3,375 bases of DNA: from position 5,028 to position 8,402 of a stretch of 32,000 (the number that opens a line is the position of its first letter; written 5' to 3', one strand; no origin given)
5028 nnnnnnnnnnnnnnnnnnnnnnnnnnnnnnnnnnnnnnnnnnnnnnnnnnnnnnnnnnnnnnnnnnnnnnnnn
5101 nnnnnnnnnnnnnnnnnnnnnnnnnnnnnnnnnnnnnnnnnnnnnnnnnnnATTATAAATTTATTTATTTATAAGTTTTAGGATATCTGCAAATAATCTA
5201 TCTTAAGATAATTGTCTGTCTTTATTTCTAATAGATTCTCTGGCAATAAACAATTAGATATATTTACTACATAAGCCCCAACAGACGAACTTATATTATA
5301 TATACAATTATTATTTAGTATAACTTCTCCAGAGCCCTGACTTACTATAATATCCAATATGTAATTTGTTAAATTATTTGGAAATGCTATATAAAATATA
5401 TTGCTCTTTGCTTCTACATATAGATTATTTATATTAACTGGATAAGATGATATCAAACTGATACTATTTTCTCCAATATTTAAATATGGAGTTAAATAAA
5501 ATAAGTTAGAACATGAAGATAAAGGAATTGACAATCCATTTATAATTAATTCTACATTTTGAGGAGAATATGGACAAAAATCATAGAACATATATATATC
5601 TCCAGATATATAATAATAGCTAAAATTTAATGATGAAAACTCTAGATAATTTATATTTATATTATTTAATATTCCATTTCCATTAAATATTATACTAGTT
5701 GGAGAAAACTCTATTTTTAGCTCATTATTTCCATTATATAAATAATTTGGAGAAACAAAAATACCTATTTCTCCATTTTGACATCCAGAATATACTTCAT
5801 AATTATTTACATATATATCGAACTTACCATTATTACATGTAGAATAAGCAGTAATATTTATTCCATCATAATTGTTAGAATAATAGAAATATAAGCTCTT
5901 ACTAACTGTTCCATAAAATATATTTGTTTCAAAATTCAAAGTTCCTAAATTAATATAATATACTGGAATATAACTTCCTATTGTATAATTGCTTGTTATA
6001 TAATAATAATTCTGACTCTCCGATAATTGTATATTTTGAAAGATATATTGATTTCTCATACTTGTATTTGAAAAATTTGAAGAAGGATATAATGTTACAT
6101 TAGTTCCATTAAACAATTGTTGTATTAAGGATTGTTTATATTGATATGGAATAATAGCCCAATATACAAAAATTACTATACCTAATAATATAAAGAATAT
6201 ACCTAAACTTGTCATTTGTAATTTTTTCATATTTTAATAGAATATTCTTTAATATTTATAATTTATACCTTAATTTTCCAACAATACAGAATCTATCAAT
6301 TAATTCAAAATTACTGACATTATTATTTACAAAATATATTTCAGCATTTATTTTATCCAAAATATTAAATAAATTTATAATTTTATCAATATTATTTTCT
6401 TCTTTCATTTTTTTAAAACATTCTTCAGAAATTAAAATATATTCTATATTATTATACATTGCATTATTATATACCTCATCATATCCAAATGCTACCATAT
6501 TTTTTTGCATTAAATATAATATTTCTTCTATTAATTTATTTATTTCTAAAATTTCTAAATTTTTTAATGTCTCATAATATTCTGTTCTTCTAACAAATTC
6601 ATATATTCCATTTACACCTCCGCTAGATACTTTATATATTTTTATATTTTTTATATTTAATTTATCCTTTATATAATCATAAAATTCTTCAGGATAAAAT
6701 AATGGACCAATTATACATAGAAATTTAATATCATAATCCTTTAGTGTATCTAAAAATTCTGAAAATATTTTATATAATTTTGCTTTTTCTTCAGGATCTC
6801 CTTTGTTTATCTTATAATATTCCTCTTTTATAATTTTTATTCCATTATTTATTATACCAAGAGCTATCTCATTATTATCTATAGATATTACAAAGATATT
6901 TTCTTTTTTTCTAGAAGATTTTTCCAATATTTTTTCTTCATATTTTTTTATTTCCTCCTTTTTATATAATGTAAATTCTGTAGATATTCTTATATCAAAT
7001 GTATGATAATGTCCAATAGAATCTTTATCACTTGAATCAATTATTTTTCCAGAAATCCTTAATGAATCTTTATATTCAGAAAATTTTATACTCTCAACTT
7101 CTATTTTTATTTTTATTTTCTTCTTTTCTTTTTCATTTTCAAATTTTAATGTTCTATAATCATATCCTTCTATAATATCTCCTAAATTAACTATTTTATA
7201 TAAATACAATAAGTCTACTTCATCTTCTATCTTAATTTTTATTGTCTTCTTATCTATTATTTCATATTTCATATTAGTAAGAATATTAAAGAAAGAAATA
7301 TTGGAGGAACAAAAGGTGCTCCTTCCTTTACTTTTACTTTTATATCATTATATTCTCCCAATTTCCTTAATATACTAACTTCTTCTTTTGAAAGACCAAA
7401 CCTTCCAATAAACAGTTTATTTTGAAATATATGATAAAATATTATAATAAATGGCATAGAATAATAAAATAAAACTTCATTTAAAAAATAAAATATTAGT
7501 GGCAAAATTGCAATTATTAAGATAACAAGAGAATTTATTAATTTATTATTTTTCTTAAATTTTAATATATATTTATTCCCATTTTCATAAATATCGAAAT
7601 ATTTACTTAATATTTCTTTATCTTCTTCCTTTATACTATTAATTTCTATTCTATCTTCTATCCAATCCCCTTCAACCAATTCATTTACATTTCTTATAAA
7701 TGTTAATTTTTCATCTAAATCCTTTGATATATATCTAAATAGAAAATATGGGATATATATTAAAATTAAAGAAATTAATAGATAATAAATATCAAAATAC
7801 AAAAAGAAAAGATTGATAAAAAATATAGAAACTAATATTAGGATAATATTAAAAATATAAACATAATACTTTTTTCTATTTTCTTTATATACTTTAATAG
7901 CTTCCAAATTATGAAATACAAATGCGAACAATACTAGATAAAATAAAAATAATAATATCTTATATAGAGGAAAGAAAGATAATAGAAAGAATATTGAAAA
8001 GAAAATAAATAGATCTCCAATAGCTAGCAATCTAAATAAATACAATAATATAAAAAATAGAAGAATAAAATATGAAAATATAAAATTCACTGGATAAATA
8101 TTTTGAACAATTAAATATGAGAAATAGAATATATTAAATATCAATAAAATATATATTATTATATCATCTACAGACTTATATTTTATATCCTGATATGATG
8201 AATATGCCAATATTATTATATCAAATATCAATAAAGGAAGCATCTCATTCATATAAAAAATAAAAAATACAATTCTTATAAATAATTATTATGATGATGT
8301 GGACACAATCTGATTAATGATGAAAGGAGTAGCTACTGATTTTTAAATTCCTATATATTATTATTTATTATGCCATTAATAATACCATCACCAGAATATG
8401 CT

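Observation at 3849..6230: Three-gene island of sequon-dense N/S/Y-rich surface proteins inside a housekeeping gene string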

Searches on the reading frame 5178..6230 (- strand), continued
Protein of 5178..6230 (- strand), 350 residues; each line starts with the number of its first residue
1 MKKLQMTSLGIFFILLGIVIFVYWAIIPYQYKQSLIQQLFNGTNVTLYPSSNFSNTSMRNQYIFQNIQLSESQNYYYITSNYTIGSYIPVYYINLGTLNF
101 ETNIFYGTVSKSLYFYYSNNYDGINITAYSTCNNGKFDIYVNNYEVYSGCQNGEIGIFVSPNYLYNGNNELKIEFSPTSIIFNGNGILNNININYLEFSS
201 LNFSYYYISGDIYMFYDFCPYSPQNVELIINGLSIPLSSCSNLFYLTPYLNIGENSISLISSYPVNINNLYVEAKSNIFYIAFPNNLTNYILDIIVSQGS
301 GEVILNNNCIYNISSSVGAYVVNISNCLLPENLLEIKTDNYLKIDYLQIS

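Call 49: find_encoding_contigs(protein=P0049, flank=8000, max_places=1)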
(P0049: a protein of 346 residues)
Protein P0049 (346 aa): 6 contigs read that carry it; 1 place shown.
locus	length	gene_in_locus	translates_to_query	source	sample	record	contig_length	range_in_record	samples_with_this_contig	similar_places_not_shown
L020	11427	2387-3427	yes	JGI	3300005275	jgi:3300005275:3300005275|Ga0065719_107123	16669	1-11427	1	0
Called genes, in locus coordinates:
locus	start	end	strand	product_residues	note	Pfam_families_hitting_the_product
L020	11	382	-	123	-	-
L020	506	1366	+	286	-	-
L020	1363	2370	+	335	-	PF26356:Pelota_N, PF03465:eRF1_3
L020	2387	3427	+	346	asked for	-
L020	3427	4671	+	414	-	-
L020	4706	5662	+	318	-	-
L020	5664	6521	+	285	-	-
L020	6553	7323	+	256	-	PF00575:S1 (weak), PF07541:EIF_2_alpha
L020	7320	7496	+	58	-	PF04135:Nop10p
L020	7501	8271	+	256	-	PF09754:PAC2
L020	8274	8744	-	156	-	PF27325:MJ0538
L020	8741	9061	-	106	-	-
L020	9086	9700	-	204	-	PF05916:Sld5 (faint), PF22090:Gins51_C (faint)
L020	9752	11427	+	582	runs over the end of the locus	-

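Call 54: find_homologous_proteins(query=A3, max_evalue=0.001)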
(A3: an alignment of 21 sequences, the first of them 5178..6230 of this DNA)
Query A3 (21 sequences) (350 aa, profile of the alignment): 34 proteins with E <= 0.001 among 8000 candidates.
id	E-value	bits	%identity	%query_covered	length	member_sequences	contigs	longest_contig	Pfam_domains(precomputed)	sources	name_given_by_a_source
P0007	1.2e-121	424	57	100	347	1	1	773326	-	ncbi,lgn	ncbi:hypothetical protein YN1_0350 [Nanoarchaeota archaeon]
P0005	3.1e-121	423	58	100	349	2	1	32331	-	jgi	jgi:hypothetical protein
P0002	7.4e-121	421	94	100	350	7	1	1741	-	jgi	jgi:hypothetical protein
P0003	1.0e-120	421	89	100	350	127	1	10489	-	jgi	-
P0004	1.2e-119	417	79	100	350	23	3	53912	-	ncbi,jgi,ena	ncbi:MAG: hypothetical protein ACO2ON_00625 [Candidatus Nanopusillus sp.]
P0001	1.4e-118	414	96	100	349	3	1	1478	-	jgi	-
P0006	4.2e-118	412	57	100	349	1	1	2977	-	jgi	jgi:hypothetical protein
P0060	2.2e-70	256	24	37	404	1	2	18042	-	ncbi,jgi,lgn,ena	-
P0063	3.8e-67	245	24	36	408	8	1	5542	-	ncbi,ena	-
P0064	6.5e-67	244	25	36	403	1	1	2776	-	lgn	-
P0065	1.2e-63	233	22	48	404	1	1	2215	-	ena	-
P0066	3.0e-63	232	22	48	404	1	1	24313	-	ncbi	-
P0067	4.1e-54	202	26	26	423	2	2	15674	-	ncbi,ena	-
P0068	6.0e-50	188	26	20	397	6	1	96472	-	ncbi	-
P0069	1.1e-49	187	33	21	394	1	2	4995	-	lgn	-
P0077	1.6e-46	177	31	18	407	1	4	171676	-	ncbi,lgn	-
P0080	2.2e-44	170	23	36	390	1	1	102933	-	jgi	jgi:hypothetical protein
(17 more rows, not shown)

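Call 55: find_encoding_contigs(protein=P0077, flank=7000, max_places=1)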
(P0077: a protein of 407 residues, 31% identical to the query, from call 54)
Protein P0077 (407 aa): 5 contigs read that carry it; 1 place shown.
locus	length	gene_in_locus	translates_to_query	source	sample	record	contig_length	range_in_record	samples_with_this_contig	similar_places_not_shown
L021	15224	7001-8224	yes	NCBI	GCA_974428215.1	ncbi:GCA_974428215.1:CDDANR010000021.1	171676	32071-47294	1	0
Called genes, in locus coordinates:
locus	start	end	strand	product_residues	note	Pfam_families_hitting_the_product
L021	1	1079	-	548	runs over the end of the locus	PF18262:PhetRS_B1 (faint), PF01409:tRNA-synt_2d (faint), PF03484:B5, PF17759:tRNA_synthFbeta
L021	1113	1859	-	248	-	PF01784:DUF34_NIF3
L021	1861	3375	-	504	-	PF00587:tRNA-synt_2b (faint), PF01409:tRNA-synt_2d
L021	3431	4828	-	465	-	-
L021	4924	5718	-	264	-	PF01978:TrmB, PF11495:TrmB_EBD_N (weak)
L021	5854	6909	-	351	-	PF26356:Pelota_N, PF03464:eRF1_2 (faint), PF03465:eRF1_3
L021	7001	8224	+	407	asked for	-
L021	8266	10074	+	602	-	-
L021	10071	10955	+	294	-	-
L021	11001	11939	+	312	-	PF01210:NAD_Gly3P_dh_N, PF02558:ApbA (weak), PF03446:NAD_binding_2 (faint), PF03807:F420_oxidored (weak), PF07479:NAD_Gly3P_dh_C, PF20618:GPD_NAD_C_bact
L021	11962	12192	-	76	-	PF00462:Glutaredoxin, PF05768:Glrx-like (weak), PF13417:GST_N_3 (weak)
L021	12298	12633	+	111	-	-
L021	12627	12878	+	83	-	PF03083:MtN3_slv, PF04193:PQ-loop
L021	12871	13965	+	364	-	PF00933:Glyco_hydro_3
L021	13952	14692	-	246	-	PF13230:GATase_4, PF13522:GATase_6 (weak)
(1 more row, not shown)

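Call 56: find_encoding_contigs(protein=P0068, flank=7000, max_places=1)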
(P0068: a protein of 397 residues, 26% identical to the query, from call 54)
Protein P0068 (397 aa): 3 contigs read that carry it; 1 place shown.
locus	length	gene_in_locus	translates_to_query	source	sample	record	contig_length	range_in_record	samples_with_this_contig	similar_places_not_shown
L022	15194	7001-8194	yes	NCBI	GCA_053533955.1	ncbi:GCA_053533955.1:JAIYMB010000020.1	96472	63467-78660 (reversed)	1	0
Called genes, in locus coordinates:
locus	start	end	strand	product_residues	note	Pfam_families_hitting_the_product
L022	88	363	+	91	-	PF01199:Ribosomal_L34e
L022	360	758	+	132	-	-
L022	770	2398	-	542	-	PF18262:PhetRS_B1 (faint), PF03484:B5, PF17759:tRNA_synthFbeta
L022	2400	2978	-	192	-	PF04893:Yip1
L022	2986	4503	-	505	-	PF01409:tRNA-synt_2d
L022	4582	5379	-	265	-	PF01978:TrmB, PF11495:TrmB_EBD_N (weak)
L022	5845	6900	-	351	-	PF26356:Pelota_N, PF03464:eRF1_2, PF03465:eRF1_3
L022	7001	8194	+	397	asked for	-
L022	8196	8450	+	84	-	-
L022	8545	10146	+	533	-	-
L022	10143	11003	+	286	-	-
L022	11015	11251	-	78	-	PF00462:Glutaredoxin, PF13417:GST_N_3 (weak), PF13409:GST_N_2 (weak)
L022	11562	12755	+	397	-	PF00933:Glyco_hydro_3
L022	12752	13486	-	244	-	PF13230:GATase_4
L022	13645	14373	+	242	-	PF01015:Ribosomal_S3Ae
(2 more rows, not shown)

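Call 57: find_encoding_contigs(protein=P0080, flank=7000, max_places=1)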
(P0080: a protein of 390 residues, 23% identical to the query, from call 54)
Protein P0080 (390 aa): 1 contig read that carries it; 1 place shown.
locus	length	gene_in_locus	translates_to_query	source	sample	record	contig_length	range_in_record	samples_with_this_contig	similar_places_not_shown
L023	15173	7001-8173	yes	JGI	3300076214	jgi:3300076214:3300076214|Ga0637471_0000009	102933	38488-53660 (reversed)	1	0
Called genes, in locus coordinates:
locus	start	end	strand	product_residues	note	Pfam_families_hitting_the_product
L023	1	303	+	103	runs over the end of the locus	PF01199:Ribosomal_L34e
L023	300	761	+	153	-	-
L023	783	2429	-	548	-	PF18262:PhetRS_B1 (faint), PF03484:B5, PF17759:tRNA_synthFbeta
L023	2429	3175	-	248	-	PF01784:DUF34_NIF3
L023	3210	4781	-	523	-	PF01409:tRNA-synt_2d, PF00587:tRNA-synt_2b (weak)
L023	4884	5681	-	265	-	PF01978:TrmB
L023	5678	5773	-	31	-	-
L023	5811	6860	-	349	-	PF26356:Pelota_N, PF03464:eRF1_2 (weak), PF03465:eRF1_3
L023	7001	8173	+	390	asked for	-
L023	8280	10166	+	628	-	-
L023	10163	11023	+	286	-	-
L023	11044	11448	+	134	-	-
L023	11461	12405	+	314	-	PF01210:NAD_Gly3P_dh_N, PF02558:ApbA, PF03446:NAD_binding_2 (weak), PF03807:F420_oxidored (weak), PF07479:NAD_Gly3P_dh_C, PF20618:GPD_NAD_C_bact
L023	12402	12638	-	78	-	PF00462:Glutaredoxin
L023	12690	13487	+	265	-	-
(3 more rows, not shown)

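Call 70: search_solved_structures(query=A3, max_evalue=1)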
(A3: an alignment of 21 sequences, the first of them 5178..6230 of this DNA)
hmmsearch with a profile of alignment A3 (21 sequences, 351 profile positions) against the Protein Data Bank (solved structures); distinct sequences matched with E-value up to 1: 3.
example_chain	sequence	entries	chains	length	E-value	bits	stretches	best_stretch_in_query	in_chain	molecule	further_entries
9s0x_A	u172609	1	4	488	0.17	14.1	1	137-204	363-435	Alpha-L-fucosidase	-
1kop_A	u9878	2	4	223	0.46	12.6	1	252-316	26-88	CARBONIC ANHYDRASE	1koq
8dpc_A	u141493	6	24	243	0.54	12.4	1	252-316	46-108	Carbonic anhydrase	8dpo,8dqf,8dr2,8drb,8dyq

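Call 74: fold_search(model_id=the predicted structure, library=viral)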
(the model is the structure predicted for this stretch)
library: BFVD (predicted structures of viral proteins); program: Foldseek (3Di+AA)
matches with E <= 10: 1287; with E <= 0.001: 25
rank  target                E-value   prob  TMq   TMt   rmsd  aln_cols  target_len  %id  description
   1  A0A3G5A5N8            6.8e-07  1.00  0.19  0.17  20.3       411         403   10  Uncharacterized protein [Hyperionvirus sp.]
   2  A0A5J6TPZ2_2          4.1e-05  0.75  0.14  0.06  28.7       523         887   10  (no name in the UniProt tables at hand)
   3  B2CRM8                5.6e-05  0.69  0.14  0.13  25.2       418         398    8  Uncharacterized protein [Betalipothrixvirus uzonense]
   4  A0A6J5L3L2            8.6e-05  0.90  0.17  0.10  23.2       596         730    8  Uncharacterized protein [uncultured Caudovirales phage]
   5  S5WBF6                9.1e-05  0.99  0.21  0.10  14.6       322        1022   10  PA14 domain-containing protein [Pseudomonas phage PaBG]
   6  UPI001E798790         1.7e-04  0.98  0.17  0.09  19.8       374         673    8  (no name look-up for this kind of identifier)
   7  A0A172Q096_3          2.0e-04  0.72  0.14  0.04  39.2       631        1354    7  F5/8 type C domain-containing protein [Acinetobacter phage vB_AbaM_ME3]
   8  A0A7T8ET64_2          2.4e-04  0.75  0.16  0.05  28.7       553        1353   11  (no name in the UniProt tables at hand)
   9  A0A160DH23            2.5e-04  0.85  0.17  0.14  22.2       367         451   11  Minor tail protein [Gordonia phage Orchid]
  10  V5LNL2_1              2.5e-04  0.75  0.16  0.07  23.8       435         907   10  (no name in the UniProt tables at hand)
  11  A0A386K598            2.8e-04  0.95  0.17  0.10  19.1       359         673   10  Uncharacterized protein [Dickeya phage vB_DsoM_JA11]
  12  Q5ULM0                2.8e-04  0.84  0.16  0.08  19.4       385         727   11  Orf94 [Lactobacillus phage LP65]
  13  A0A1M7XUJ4            3.4e-04  0.99  0.23  0.24  17.7       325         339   10  Hedgehog/Intein (Hint) domain-containing protein (Fragment) [Cedratvirus A11]
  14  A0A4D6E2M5            3.8e-04  0.87  0.20  0.09  30.6       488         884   10  Minor tail protein [Streptomyces phage Circinus]
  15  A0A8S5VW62            4.2e-04  0.96  0.22  0.11  22.3       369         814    9  (no name in the UniProt tables at hand)
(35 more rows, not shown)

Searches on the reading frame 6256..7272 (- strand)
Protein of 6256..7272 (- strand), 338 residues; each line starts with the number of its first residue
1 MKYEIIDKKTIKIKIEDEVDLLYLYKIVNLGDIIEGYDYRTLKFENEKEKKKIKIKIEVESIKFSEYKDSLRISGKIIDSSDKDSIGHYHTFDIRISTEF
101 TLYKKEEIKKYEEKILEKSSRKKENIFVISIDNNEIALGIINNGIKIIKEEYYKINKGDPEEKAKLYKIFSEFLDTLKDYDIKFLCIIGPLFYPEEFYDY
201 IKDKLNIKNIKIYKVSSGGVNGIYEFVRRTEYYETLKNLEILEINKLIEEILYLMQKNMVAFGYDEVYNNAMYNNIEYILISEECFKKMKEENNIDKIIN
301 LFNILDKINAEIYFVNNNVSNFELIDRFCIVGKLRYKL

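Call 3: search_protein_families(library=pfam, proteins=[window:6256-7272:-], max_evalue=1)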
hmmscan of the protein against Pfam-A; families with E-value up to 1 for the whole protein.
window:6256-7272:- (338 aa): 3 families
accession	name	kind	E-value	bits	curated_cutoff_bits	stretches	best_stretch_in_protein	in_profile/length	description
PF03463.20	eRF1_1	-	2.4e-19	70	23.8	1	8-118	13-121/123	eRF1 domain 1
PF03465.20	eRF1_3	-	8.7e-08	33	25.8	1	245-338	5-106/106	eRF1 domain 3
PF03464.20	eRF1_2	-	0.00071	20.3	27.1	1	170-232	66-127/133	eRF1 domain 2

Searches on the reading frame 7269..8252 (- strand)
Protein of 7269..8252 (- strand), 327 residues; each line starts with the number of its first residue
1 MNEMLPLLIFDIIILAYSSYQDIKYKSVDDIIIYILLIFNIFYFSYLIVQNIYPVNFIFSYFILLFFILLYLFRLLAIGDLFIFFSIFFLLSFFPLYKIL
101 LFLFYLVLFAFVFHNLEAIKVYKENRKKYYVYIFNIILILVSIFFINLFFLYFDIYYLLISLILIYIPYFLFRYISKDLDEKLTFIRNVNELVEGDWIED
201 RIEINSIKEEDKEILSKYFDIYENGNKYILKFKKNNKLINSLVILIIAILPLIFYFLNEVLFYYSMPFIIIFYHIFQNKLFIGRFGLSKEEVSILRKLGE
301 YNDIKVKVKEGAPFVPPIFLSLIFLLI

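Call 3: search_protein_families(library=pfam, proteins=[window:7269-8252:-], max_evalue=1)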
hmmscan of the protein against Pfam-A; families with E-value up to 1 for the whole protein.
window:7269-8252:- (327 aa): 1 family
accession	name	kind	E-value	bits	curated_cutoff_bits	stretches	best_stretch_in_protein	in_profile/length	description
PF01478.23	Peptidase_A24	-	0.00097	20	26.5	1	12-111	4-100/104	Type IV leader peptidase family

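Call 4: search_protein_families(library=ncbifam, proteins=[window:7269-8252:-], max_evalue=1)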
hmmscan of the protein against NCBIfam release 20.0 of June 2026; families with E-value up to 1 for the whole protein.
window:7269-8252:- (327 aa): 0 families

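Call 79: search_solved_structures(query=A4, max_evalue=1, show_alignments=1)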
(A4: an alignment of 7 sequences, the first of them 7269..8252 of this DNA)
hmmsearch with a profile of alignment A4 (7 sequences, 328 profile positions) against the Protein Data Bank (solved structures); distinct sequences matched with E-value up to 1: 0.

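Call 80: search_protein_families(library=pfam, alignment_id=A4, max_evalue=0.1)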
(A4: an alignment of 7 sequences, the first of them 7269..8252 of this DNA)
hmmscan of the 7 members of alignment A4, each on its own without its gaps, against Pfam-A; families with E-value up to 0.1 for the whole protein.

A. member 1, window:7269-8252:- (327 aa): 1 family
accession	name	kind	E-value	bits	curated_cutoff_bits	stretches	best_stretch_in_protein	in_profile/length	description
PF01478.23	Peptidase_A24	-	0.00097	20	26.5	1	12-111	4-100/104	Type IV leader peptidase family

B. families by the number of members that match (of 7 scanned): 6 families
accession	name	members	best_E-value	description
PF01478.23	Peptidase_A24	5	0.0002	Type IV leader peptidase family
PF06819.16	Arc_PepC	3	0.0018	Archaeal Peptidase A24 C-terminal Domain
PF06847.16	Arc_PepC_II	2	0.0008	Archaeal Peptidase A24 C-terminus Type II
PF11166.13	DUF2951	1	0.019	Protein of unknown function (DUF2951)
PF04120.17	Iron_permease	1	0.024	Low affinity iron permease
PF20990.2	DUF2207_C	1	0.039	Predicted membrane protein (DUF2207) C-terminal domain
